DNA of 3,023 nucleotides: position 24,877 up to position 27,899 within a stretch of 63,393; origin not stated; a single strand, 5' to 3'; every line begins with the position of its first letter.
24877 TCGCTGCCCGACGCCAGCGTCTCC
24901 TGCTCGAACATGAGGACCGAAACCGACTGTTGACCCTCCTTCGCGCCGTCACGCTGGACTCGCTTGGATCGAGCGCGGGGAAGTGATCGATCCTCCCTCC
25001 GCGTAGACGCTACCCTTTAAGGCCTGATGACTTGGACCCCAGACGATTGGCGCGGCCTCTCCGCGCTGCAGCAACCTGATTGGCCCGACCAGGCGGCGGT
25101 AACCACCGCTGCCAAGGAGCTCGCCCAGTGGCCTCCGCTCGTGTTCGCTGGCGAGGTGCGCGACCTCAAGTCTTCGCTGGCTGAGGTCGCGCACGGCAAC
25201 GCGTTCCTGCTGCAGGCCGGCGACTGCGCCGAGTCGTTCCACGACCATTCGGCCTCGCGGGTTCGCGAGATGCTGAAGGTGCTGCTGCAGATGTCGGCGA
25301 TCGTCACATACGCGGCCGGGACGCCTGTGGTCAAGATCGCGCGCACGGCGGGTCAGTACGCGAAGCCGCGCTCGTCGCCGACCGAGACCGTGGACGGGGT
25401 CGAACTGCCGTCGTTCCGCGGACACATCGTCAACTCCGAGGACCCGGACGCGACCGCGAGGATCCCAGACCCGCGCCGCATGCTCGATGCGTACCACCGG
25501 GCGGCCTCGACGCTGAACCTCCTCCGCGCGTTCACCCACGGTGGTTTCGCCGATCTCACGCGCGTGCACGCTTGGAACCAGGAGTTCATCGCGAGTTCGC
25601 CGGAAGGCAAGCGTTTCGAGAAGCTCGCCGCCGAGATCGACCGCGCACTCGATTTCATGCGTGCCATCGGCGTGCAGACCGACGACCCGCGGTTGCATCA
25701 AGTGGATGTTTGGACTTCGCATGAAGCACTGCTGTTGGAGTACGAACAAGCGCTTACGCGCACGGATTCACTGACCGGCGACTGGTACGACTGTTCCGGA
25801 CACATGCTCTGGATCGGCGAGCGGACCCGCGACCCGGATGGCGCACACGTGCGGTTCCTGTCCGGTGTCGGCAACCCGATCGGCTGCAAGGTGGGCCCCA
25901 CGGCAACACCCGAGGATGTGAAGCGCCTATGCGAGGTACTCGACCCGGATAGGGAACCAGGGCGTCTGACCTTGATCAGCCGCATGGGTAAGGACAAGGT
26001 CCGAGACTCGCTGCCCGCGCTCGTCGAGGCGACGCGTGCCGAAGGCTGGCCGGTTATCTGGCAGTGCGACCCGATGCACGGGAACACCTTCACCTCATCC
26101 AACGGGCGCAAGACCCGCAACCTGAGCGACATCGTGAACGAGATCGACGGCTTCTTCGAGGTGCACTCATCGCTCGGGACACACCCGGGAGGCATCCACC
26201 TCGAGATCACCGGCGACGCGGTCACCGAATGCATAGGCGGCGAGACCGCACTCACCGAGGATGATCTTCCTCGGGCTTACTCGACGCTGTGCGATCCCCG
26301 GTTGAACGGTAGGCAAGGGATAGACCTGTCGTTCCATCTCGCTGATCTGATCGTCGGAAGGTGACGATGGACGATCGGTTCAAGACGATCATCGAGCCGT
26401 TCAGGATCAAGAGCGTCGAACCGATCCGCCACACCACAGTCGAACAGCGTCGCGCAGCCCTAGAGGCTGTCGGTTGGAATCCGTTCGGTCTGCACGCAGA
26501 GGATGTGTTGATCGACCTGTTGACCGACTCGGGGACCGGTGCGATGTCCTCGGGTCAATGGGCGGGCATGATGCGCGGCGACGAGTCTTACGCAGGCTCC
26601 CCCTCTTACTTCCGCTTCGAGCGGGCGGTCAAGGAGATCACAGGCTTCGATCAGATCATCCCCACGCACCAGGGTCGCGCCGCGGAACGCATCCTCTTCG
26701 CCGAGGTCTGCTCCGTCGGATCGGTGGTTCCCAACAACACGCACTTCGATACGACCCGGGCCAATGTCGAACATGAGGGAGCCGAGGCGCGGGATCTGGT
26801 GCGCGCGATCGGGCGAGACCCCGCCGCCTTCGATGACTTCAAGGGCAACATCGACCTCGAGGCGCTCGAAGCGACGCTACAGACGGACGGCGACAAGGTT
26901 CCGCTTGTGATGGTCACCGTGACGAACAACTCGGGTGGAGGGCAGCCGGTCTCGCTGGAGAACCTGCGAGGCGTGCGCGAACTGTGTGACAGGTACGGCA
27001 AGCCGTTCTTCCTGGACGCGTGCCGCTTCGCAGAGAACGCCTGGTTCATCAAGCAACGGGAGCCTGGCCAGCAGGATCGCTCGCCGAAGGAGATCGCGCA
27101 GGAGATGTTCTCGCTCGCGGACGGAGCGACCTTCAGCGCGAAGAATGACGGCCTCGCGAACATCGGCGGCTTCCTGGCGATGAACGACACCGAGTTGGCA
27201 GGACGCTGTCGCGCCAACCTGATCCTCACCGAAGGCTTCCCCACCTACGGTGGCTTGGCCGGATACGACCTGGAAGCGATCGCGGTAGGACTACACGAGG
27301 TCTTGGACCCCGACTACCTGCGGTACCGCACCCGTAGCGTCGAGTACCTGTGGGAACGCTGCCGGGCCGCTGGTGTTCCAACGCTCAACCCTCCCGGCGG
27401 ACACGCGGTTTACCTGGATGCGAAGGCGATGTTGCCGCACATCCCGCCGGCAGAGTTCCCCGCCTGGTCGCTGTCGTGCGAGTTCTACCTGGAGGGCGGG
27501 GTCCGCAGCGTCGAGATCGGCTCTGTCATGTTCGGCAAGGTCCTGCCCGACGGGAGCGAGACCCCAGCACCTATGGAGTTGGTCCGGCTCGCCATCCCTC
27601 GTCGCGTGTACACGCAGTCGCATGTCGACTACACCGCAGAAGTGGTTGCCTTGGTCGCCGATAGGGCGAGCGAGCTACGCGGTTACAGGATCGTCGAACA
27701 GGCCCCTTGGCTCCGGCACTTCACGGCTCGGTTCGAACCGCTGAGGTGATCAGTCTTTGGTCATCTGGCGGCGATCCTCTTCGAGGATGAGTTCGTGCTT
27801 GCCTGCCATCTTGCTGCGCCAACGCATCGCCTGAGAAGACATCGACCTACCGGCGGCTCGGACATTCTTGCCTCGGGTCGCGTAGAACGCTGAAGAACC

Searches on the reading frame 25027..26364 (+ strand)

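Call 58: search_protein_families(library=pfam, proteins=[window:25027-26364:+], max_evalue=0.001)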
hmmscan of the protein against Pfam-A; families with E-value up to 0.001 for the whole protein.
window:25027-26364:+ (445 aa): 1 family
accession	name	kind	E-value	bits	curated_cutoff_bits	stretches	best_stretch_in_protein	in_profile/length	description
PF01474.22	DAHP_synth_2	-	2.7e-202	672.5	27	1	3-439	1-438/438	Class-II DAHP synthetase family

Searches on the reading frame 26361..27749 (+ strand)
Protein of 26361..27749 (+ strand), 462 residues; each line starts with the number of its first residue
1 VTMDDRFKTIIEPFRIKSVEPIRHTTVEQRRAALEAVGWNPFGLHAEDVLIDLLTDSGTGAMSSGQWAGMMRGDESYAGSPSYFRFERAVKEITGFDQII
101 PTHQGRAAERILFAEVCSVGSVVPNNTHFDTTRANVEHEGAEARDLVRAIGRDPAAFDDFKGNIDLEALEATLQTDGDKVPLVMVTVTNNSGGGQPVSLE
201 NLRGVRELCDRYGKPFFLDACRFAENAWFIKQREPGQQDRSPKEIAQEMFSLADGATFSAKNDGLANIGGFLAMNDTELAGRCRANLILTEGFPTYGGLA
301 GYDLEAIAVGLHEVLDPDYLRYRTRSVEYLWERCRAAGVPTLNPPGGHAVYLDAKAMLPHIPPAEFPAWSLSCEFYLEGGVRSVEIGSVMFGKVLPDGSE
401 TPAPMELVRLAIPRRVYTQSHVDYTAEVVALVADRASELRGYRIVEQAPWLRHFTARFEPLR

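Call 58: search_protein_families(library=pfam, proteins=[window:26361-27749:+], max_evalue=0.001)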
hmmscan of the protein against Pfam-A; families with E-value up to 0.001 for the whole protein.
window:26361-27749:+ (462 aa): 1 family
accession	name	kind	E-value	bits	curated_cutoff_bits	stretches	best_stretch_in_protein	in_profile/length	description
PF01212.27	Beta_elim_lyase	-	8.9e-74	248.8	27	1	52-427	1-287/288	Beta-eliminating lyase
